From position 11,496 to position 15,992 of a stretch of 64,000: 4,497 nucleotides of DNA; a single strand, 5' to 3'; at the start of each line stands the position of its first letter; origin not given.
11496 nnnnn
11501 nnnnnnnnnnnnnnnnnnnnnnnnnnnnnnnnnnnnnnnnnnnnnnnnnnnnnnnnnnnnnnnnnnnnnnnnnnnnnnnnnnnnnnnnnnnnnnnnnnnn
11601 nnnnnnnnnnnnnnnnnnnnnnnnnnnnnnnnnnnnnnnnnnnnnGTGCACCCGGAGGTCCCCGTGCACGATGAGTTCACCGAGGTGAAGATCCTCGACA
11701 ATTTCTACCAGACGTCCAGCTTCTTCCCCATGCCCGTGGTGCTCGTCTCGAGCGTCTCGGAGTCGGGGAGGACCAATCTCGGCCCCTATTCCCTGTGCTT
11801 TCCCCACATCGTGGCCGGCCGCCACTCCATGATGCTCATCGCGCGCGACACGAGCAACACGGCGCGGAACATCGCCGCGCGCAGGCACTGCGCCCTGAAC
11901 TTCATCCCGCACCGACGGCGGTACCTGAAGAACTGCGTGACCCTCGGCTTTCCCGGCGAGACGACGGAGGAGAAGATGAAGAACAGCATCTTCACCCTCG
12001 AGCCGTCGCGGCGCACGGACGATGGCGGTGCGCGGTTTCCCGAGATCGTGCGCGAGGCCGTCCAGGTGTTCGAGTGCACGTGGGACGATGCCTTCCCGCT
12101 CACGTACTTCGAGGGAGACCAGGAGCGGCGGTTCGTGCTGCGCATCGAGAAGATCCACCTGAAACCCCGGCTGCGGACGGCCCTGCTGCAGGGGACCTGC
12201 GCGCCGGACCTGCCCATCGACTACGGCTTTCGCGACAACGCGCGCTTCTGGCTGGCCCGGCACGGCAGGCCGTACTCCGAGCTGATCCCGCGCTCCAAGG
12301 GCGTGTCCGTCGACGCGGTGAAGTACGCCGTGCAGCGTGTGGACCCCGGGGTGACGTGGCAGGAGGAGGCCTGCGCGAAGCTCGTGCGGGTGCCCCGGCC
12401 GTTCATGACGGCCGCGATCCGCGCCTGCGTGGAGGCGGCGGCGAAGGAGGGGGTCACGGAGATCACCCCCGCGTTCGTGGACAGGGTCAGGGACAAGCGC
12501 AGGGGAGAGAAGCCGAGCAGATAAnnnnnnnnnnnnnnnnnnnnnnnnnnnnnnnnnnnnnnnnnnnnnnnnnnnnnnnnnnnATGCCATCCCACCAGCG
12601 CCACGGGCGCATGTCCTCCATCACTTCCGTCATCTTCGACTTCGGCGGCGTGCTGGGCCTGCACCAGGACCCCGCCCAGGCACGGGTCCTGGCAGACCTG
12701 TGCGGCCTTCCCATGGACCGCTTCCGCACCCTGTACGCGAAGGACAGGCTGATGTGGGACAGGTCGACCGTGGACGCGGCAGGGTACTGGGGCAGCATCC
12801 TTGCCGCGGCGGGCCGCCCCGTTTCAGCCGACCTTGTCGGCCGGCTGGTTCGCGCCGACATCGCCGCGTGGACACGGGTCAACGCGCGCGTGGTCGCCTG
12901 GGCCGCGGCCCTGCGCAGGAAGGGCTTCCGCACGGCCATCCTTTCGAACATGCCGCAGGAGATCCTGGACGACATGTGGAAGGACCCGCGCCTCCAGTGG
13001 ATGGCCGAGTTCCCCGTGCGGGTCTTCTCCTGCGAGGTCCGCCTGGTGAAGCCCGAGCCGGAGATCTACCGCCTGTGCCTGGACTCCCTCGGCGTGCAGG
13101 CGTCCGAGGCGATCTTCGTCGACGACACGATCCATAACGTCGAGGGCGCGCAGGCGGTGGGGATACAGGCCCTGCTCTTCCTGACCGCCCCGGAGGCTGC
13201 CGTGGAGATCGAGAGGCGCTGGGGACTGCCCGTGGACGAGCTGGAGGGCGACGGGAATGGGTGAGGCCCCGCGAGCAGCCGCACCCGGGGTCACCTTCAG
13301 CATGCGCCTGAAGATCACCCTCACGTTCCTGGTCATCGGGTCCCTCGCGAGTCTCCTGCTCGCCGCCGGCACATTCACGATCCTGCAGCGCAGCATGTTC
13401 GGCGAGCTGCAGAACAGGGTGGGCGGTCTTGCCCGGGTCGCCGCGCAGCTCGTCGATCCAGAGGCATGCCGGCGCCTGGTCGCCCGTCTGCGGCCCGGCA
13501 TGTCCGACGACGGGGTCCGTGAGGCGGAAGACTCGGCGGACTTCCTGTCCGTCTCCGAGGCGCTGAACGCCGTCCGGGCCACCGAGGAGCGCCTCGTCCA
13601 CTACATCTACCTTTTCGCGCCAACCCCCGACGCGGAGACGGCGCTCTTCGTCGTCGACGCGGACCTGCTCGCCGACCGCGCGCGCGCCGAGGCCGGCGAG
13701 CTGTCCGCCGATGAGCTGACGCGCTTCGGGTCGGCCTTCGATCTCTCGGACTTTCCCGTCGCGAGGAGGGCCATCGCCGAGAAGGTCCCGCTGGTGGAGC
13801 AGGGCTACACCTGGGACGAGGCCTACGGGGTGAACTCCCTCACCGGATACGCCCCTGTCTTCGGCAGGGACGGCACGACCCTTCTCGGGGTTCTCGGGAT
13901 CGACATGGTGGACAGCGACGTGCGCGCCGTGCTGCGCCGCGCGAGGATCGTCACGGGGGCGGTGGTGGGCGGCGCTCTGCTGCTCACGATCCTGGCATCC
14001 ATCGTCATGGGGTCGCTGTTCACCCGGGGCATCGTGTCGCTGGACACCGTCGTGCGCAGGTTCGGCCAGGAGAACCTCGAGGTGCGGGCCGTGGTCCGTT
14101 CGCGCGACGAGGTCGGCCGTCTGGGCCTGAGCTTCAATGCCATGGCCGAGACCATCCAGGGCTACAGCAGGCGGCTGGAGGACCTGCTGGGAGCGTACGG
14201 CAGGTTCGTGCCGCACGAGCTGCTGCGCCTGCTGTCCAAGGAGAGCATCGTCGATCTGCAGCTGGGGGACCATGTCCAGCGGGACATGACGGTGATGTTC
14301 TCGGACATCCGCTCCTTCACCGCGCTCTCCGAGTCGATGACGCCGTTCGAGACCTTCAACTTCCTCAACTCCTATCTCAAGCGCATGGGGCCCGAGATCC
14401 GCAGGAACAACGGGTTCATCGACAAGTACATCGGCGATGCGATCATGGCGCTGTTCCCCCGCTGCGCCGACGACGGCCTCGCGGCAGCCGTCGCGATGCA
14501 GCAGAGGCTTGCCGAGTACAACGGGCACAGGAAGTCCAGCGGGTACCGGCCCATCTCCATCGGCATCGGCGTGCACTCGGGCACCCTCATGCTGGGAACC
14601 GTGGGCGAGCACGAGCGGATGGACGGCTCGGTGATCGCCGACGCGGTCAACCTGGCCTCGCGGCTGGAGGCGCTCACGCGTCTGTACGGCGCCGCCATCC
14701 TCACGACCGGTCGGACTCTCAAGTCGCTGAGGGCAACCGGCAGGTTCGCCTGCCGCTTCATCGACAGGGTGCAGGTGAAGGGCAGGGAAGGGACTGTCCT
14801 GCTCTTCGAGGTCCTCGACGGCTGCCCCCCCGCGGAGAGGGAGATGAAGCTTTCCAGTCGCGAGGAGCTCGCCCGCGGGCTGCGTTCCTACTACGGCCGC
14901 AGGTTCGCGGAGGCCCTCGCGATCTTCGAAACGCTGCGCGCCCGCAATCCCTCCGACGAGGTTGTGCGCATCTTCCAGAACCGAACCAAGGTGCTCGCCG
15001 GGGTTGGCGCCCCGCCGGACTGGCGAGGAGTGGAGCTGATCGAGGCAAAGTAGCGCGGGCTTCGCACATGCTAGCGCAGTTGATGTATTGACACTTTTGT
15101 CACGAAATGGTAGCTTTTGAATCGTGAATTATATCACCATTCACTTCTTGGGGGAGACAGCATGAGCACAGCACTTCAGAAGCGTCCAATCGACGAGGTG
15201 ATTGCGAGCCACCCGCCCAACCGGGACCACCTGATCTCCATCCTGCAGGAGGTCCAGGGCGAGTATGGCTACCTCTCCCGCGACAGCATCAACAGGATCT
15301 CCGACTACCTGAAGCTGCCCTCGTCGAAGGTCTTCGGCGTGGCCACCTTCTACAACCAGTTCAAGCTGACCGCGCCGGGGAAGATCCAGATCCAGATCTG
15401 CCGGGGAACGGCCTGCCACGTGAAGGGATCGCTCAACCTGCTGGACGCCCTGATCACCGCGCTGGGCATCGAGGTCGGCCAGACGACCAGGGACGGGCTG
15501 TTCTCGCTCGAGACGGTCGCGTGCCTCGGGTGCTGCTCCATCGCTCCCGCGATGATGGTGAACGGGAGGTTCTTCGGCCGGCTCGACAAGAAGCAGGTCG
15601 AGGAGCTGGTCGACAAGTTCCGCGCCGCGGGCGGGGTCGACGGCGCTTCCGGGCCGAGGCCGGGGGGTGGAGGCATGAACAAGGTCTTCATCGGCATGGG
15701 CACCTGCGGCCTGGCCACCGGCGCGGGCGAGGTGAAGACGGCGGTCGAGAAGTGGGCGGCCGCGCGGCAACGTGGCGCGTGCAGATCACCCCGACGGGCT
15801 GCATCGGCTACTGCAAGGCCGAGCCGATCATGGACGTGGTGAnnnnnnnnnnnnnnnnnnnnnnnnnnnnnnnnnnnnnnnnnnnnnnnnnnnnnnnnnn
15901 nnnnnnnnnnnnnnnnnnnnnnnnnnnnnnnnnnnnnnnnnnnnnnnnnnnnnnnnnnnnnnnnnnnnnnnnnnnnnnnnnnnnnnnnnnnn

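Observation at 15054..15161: Strikingly AT-rich 108-bp island with two palindromes in front of the hydrogenase operon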

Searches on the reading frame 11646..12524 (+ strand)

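Call 8: search_protein_families(library=pfam, proteins=[window:11646-12524:+], max_evalue=0.001)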
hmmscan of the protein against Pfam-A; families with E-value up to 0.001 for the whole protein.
window:11646-12524:+ (292 aa): 2 families
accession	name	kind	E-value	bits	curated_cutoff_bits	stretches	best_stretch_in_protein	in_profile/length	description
PF01613.24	Flavin_Reduct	-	4.3e-05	24.1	27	1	27-177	4-138/153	Flavin reductase like domain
PF08369.16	PCP_red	-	0.00046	20.6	32.5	1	238-282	1-45/45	Proto-chlorophyllide reductase 57 kD subunit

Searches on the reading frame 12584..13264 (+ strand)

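Call 8: search_protein_families(library=pfam, proteins=[window:12584-13264:+], max_evalue=0.001)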
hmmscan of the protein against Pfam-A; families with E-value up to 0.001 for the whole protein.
window:12584-13264:+ (226 aa): 3 families
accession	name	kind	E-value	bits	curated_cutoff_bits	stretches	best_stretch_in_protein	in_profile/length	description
PF00702.32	Hydrolase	-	2.5e-17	64.3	26.4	1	16-193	4-191/191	haloacid dehalogenase-like hydrolase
PF13419.12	HAD_2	-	3.6e-12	47.2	23.8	1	109-197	90-176/178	Haloacid dehalogenase-like hydrolase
PF13242.12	Hydrolase_like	-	2.1e-05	24.8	22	1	156-203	4-52/75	HAD-hyrolase-like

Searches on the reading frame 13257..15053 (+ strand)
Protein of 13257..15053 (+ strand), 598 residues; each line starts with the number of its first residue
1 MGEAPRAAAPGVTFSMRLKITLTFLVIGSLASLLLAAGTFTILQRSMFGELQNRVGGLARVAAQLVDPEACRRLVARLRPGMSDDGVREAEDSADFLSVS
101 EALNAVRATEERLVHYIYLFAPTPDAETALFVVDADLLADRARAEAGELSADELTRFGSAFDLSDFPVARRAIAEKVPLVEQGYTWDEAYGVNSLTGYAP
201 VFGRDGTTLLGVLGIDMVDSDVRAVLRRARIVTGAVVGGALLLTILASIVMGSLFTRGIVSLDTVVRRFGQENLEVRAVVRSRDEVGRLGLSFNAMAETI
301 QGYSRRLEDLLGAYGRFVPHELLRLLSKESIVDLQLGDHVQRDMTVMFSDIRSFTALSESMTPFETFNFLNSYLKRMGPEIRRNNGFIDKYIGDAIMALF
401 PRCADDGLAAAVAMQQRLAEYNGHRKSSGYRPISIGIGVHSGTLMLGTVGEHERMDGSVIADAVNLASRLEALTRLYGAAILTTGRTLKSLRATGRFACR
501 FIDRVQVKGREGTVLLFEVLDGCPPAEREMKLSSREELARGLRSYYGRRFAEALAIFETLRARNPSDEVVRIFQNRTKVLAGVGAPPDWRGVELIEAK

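Call 8: search_protein_families(library=pfam, proteins=[window:13257-15053:+], max_evalue=0.001)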
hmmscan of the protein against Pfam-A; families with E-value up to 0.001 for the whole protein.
window:13257-15053:+ (598 aa): 2 families
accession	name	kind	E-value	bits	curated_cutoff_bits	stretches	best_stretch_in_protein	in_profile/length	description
PF00211.25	Guanylate_cyc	-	4e-20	72.6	21.9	1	343-512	8-175/183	Adenylate and Guanylate cyclase catalytic domain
PF00672.30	HAMP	-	2.6e-07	31.3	25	1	255-301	6-52/53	HAMP domain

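Call 24: find_encoding_contigs(protein=window:13257-15053:+, flank=3000, max_places=5)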
Protein window:13257-15053:+ (598 aa): no gene with exactly this product is on record in the collection.
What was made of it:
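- Tried and rejected: The exact protein of the upstream cyclase is not on record (call 24).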

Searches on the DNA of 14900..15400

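Call 44: search_rna_families(source=window, start=14900, end=15400, threshold=evalue, max_evalue=1)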
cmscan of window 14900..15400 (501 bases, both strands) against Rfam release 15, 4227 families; matches with E-value up to 1: 1.
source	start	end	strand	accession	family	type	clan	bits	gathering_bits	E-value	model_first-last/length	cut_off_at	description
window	15068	15145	-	RF00211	SNORD35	Gene; snRNA; snoRNA; CD-box;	CL00056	16.2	36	0.91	1-88/88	no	Small nucleolar RNA SNORD35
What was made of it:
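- There is no Rfam match (call 44).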

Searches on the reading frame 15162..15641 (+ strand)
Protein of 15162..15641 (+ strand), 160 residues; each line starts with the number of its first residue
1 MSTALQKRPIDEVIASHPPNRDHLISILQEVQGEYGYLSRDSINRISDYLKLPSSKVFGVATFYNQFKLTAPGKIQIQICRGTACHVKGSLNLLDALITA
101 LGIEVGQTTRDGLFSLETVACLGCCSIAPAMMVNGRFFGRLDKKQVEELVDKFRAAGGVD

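Call 59: find_homologous_proteins(query=window:15162-15641:+, max_evalue=1e-40)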
Query window:15162-15641:+ (160 aa): 4082 proteins with E <= 1e-40 among 8000 candidates; the best 120 are listed.
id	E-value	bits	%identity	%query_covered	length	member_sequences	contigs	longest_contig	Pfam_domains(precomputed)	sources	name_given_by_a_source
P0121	5.0e-95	333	94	100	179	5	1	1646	PF01257.26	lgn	-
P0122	1.5e-93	329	93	100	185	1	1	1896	PF01257.26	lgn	-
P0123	1.0e-91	323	91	100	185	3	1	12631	PF01257.26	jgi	jgi:NADH-quinone oxidoreductase subunit E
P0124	3.4e-90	318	90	100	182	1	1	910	PF01257.26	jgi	-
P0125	1.3e-88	313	86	100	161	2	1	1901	PF01257.26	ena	-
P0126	6.3e-88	310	86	100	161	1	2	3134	PF01257.26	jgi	jgi:NADH-quinone oxidoreductase subunit E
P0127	7.4e-88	310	89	98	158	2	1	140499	PF01257.26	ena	-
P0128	2.4e-87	308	86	100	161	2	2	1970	PF01257.26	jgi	jgi:NADH-quinone oxidoreductase subunit E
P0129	4.6e-87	308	85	100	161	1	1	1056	PF01257.26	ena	-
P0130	1.1e-86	306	86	100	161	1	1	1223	PF01257.26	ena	-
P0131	1.1e-86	306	86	100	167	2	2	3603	PF01257.26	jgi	jgi:NADH-quinone oxidoreductase subunit E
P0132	1.7e-86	306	85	100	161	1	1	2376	PF01257.26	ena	-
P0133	1.9e-84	299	83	98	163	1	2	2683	PF01257.26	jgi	jgi:NADH-quinone oxidoreductase subunit E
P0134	1.3e-83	296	83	100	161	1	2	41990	PF01257.26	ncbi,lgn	-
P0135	2.4e-83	296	83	100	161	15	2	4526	PF01257.26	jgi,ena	-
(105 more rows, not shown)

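Call 60: find_encoding_contigs(protein=P0123, flank=6000, max_places=3)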
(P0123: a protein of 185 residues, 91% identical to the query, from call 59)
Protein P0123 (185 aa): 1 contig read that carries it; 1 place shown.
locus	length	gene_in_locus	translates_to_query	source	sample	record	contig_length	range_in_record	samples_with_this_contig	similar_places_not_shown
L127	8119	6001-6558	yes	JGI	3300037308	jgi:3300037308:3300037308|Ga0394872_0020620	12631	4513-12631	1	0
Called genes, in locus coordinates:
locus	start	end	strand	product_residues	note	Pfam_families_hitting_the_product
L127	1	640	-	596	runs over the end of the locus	PF00664:ABC_membrane, PF00005:ABC_tran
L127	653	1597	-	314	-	PF04463:2-thiour_desulf, PF08349:DUF1722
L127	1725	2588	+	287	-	PF01613:Flavin_Reduct (weak)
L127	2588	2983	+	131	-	-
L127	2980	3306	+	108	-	-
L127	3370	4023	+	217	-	PF00702:Hydrolase, PF13419:HAD_2, PF13242:Hydrolase_like (weak)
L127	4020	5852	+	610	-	PF00672:HAMP, PF00211:Guanylate_cyc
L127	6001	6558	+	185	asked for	PF01257:2Fe-2S_thioredx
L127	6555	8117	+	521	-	?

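Call 61: find_encoding_contigs(protein=P0127, flank=6000, max_places=3)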
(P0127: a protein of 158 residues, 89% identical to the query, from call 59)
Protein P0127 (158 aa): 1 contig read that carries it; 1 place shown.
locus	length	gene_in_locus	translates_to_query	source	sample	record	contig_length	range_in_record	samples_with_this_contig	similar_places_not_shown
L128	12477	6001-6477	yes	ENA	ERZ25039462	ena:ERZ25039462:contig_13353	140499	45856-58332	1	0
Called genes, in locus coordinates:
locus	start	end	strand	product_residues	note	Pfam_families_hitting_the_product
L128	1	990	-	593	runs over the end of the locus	PF00664:ABC_membrane, PF13401:AAA_22 (faint), PF00005:ABC_tran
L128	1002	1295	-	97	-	PF08349:DUF1722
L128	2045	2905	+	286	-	PF01613:Flavin_Reduct (weak)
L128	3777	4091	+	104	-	PF00702:Hydrolase, PF13419:HAD_2, PF13242:Hydrolase_like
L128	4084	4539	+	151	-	-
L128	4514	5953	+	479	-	PF00672:HAMP, PF00211:Guanylate_cyc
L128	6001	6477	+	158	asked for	PF01257:2Fe-2S_thioredx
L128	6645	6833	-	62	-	-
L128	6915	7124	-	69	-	-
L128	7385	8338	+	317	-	PF10531:SLBB (faint), PF10589:NADH_4Fe-4S, PF00037:Fer4 (weak), PF12837:Fer4_6 (weak), PF12838:Fer4_7 (weak), PF13187:Fer4_9, PF13237:Fer4_10, PF14697:Fer4_21, +1 more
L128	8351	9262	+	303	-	PF00111:Fer2 (weak), PF13510:Fer2_4, PF12837:Fer4_6 (faint), PF13237:Fer4_10 (faint), PF10588:NADH-G_4Fe-4S_3, PF22117:Fer4_Nqo3 (weak), PF12838:Fer4_7, PF00037:Fer4 (weak), +3 more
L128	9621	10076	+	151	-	PF02906:Fe_hyd_lg_C, PF02256:Fe_hyd_SSU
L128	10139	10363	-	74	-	-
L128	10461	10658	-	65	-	-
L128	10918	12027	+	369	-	PF04060:FeS, PF00512:HisKA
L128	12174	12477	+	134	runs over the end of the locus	PF00072:Response_reg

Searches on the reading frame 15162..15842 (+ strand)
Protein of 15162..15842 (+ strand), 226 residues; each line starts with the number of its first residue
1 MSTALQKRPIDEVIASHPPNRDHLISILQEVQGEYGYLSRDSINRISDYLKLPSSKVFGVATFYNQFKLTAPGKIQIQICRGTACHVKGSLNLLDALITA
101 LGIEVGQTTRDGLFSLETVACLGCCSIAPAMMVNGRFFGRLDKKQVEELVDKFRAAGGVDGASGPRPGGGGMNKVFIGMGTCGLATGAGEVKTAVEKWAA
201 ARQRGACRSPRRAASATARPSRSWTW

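Call 8: search_protein_families(library=pfam, proteins=[window:15162-15842:+], max_evalue=0.001)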
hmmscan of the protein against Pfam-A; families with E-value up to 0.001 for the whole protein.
window:15162-15842:+ (226 aa): 1 family
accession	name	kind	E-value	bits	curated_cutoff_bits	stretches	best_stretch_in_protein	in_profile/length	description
PF01257.25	2Fe-2S_thioredx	-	1.1e-49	168.5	24.8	1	10-153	1-144/145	Thioredoxin-like [2Fe-2S] ferredoxin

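Call 14: find_related_loci(query=window:15162-15839:+, collection=genome_contigs, flank=4000)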
Query window:15162-15839:+ (226 aa) in genome_contigs; peptide patterns used: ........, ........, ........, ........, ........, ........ (x = any residue, [..] = any of these).
180 stretches matched a pattern; 99 encode a relative of the query (tblastn E <= 1e-3); the best 80 are kept; 80 distinct loci.
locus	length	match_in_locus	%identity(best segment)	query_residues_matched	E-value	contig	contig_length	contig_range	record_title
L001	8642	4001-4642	64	1-225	3e-92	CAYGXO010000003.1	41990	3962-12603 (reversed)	MAG TPA_asm: uncultured Spirochaetaceae bacterium isolate ERP119294_co2_1 genome assembly, contig: k141_83758, whole gen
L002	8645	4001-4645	63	1-226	1e-88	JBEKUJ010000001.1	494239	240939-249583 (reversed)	MAG: Spirochaetia bacterium isolate SPRUCE 579 SPRUCE_579_1, whole genome shotgun sequence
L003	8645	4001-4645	60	1-226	2e-87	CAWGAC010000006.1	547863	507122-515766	MAG: uncultured Spirochaetota bacterium isolate MFD04408.bin.2.124 genome assembly, contig: contig_31860, whole genome s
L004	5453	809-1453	63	1-226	1e-86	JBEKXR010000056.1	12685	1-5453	MAG: Spirochaetia bacterium isolate SPRUCE 656 SPRUCE_656_57, whole genome shotgun sequence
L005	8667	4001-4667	69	1-226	3e-86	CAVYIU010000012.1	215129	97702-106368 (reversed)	MAG: uncultured Spirochaetota bacterium isolate MFD01476.bin.2.126 genome assembly, contig: contig_23656, whole genome s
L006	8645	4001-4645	63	1-226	8e-86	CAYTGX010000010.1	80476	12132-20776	MAG TPA_asm: uncultured Spirochaetaceae bacterium isolate binchicken_co54_275 genome assembly, contig: NODE_422_length_8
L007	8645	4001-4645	58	1-226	2e-85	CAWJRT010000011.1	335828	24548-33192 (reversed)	MAG: uncultured Spirochaetota bacterium isolate MFD01476.bin.2.154 genome assembly, contig: contig_18953, whole genome s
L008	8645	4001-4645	60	1-226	5e-85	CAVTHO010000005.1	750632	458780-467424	MAG: uncultured Spirochaetota bacterium isolate MFD05942.bin.2.325 genome assembly, contig: contig_28352, whole genome s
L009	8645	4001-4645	61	1-226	4e-85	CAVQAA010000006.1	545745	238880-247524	MAG: uncultured Spirochaetota bacterium isolate MFD03726.bin.2.143 genome assembly, contig: contig_22040, whole genome s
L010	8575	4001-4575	79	1-202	8e-85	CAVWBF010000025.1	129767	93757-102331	MAG: uncultured Spirochaetota bacterium isolate MFD03726.bin.4.276 genome assembly, contig: contig_71964, whole genome s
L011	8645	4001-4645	61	1-226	8e-84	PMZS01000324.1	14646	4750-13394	MAG: Spirochaetaceae bacterium isolate fen_1364 73.20110800_E3D.78_contig_1774, whole genome shotgun sequence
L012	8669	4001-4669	63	1-226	9e-84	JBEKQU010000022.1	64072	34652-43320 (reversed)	MAG: Spirochaetia bacterium isolate SPRUCE 495 SPRUCE_495_22, whole genome shotgun sequence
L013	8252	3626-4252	61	1-220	2e-83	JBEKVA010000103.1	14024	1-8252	MAG: Spirochaetia bacterium isolate SPRUCE 594 SPRUCE_594_103, whole genome shotgun sequence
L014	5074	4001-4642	60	1-225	4e-83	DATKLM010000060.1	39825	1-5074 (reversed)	MAG TPA_asm: Spirochaetia bacterium isolate SMAG_U14685 k141_77562, whole genome shotgun sequence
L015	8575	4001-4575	73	1-202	2e-80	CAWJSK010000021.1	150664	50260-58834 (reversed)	MAG: uncultured Spirochaetota bacterium isolate MFD01231.bin.2.51 genome assembly, contig: contig_6185, whole genome sho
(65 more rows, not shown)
